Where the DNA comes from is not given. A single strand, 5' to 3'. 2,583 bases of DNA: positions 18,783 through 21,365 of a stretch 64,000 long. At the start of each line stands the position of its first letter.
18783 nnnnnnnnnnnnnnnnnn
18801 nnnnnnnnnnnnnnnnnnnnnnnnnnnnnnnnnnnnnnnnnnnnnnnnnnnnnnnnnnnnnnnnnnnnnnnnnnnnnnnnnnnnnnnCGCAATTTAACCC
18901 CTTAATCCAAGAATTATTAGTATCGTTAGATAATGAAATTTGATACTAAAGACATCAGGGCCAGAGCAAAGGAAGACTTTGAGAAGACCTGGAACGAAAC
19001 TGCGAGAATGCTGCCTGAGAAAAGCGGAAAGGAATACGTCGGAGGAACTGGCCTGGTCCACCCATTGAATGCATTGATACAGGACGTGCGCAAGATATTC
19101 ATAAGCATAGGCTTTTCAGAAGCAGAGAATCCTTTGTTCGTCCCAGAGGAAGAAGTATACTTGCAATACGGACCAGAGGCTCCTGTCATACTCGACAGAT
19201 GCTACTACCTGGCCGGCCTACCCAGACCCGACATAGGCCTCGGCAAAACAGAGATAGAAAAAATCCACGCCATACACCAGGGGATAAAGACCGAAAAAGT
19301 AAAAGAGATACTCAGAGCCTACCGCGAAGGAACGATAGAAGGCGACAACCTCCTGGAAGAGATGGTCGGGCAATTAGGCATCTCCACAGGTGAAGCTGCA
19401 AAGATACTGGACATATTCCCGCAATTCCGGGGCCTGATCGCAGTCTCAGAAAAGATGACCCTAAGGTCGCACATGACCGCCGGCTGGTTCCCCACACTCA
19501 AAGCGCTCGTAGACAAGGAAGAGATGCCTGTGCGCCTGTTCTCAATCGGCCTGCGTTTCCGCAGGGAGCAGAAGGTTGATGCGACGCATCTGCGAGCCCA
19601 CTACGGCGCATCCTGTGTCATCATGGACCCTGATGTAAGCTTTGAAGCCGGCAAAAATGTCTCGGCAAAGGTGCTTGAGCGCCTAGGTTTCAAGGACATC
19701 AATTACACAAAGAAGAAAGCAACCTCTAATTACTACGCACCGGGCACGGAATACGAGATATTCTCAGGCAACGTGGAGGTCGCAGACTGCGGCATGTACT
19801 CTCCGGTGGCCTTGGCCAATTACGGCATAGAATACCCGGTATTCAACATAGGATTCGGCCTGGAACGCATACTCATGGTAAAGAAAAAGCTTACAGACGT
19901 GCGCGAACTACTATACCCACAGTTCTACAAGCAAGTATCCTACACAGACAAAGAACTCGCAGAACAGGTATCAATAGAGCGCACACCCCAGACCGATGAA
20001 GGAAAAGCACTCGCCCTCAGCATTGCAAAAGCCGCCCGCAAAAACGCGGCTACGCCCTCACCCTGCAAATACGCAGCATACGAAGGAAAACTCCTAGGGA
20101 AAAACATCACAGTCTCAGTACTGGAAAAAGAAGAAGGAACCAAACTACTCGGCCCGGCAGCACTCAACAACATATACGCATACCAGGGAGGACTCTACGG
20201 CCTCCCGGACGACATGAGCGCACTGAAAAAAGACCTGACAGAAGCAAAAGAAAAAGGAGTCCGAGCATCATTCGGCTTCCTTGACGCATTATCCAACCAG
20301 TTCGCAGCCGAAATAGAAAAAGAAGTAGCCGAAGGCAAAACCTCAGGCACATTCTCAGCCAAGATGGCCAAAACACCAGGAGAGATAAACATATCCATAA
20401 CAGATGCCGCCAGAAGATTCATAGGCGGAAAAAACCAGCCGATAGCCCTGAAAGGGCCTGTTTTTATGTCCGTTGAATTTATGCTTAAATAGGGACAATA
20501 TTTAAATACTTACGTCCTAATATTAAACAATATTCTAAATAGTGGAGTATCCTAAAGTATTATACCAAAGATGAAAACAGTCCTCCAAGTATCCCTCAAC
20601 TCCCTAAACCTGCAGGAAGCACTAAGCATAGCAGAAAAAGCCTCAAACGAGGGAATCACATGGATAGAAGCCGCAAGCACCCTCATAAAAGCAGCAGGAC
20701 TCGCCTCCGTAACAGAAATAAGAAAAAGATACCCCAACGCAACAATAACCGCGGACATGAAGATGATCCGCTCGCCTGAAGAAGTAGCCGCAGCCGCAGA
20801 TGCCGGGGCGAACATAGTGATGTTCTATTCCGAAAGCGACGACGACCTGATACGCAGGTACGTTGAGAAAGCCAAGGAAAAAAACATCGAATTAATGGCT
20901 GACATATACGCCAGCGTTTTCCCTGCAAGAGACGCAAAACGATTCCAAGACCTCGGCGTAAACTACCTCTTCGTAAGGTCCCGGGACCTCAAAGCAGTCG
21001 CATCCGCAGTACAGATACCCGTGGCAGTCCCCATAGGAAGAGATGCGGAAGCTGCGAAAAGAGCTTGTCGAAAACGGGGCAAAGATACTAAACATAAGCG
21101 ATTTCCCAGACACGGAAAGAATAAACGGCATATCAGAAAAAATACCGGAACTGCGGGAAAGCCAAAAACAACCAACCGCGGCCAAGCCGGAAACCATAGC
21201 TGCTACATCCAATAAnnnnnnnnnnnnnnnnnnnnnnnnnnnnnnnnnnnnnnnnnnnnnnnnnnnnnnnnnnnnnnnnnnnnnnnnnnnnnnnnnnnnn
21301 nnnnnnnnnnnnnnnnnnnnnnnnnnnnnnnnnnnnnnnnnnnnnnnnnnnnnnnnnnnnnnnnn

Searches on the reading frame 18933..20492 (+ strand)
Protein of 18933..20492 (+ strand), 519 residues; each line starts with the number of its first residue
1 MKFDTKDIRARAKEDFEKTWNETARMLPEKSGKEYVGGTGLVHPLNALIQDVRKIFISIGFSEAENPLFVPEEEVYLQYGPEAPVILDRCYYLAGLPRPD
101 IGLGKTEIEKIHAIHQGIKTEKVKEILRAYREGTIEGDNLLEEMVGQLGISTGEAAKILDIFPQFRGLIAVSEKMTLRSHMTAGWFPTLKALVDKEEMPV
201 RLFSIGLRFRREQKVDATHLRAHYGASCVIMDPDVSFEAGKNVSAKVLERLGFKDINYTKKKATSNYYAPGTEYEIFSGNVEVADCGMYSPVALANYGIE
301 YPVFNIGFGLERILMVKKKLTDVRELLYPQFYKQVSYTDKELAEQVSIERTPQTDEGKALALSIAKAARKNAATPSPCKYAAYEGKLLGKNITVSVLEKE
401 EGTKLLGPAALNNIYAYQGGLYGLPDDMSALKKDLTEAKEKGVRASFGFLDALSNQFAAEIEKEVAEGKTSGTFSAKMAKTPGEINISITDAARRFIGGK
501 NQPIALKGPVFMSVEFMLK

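Call 10: search_protein_families(library=pfam, proteins=[window:18933-20492:+])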
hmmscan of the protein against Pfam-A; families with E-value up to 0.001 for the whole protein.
window:18933-20492:+ (519 aa): 2 families
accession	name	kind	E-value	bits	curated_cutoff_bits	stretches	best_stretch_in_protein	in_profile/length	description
PF01409.25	tRNA-synt_2d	-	1e-43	150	19.8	1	101-334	4-245/246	tRNA synthetases class II core domain (F)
PF17759.6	tRNA_synthFbeta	-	4.4e-09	36.6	22.4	1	173-304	70-208/214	Phenylalanyl tRNA synthetase beta chain CLM domain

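Call 41: find_encoding_contigs(protein=window:18933-20492:+, flank=10000, max_places=10)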
Protein window:18933-20492:+ (519 aa): 1 contig read that carries it; 1 place shown.
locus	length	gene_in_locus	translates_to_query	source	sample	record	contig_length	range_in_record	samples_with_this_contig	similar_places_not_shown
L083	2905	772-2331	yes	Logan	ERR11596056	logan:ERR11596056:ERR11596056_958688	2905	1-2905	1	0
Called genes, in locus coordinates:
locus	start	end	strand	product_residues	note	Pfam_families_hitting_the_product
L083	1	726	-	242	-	?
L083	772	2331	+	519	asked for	PF01409:tRNA-synt_2d, PF17759:tRNA_synthFbeta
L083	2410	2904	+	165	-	?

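Call 48: find_homologous_proteins(query=window:18933-20492:+, max_evalue=1e-40)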
Query window:18933-20492:+ (519 aa): 1651 proteins with E <= 1e-40 among 8000 candidates; the best 120 are listed.
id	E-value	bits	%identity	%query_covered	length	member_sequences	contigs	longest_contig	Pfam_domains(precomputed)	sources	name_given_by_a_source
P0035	0.0e+0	1086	93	100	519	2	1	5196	PF01409.26,PF17759.7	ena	-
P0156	1.7e-291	985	83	100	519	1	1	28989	PF01409.26,PF17759.7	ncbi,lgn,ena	-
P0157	6.5e-286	967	82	100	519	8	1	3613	PF01409.26,PF17759.7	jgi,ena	-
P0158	1.7e-285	966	82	100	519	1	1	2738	PF01409.26,PF17759.7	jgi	jgi:O-phosphoseryl-tRNA synthetase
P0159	1.9e-281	952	79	100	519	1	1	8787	PF01409.26,PF17759.7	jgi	jgi:O-phosphoseryl-tRNA synthetase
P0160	5.7e-281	951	80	100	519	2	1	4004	PF01409.26,PF17759.7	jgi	jgi:O-phosphoseryl-tRNA synthetase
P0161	3.7e-240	816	68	100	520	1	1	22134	PF01409.26,PF17759.7,PF18006.7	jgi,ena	-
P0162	4.8e-238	809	68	99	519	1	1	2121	PF01409.26,PF17759.7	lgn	-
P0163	4.8e-237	806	67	99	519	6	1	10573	PF01409.26,PF17759.7,PF18006.7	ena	-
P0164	6.7e-226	769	65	100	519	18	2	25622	PF01409.26,PF17759.7,PF18006.7,PF23202.2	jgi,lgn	-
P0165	1.0e-223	762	63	100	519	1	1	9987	PF01409.26,PF17759.7,PF18006.7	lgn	-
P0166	3.5e-222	757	64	100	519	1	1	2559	PF01409.26,PF17759.7,PF18006.7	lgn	-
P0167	4.8e-222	756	62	100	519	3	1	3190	PF01409.26,PF17759.7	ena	-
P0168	1.6e-221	755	62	100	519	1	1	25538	PF01409.26,PF17759.7,PF18006.7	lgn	-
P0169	1.1e-214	732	62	100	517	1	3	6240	PF01409.26,PF17759.7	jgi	-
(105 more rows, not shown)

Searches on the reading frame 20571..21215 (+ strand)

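Call 10: search_protein_families(library=pfam, proteins=[window:20571-21215:+])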
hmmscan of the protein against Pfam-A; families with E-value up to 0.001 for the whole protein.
window:20571-21215:+ (214 aa): 1 family
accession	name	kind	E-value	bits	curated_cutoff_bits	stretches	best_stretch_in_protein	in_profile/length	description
PF00215.30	OMPdecase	-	7.1e-11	42.9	27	1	4-137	2-137/221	Orotidine 5'-phosphate decarboxylase / HUMPS family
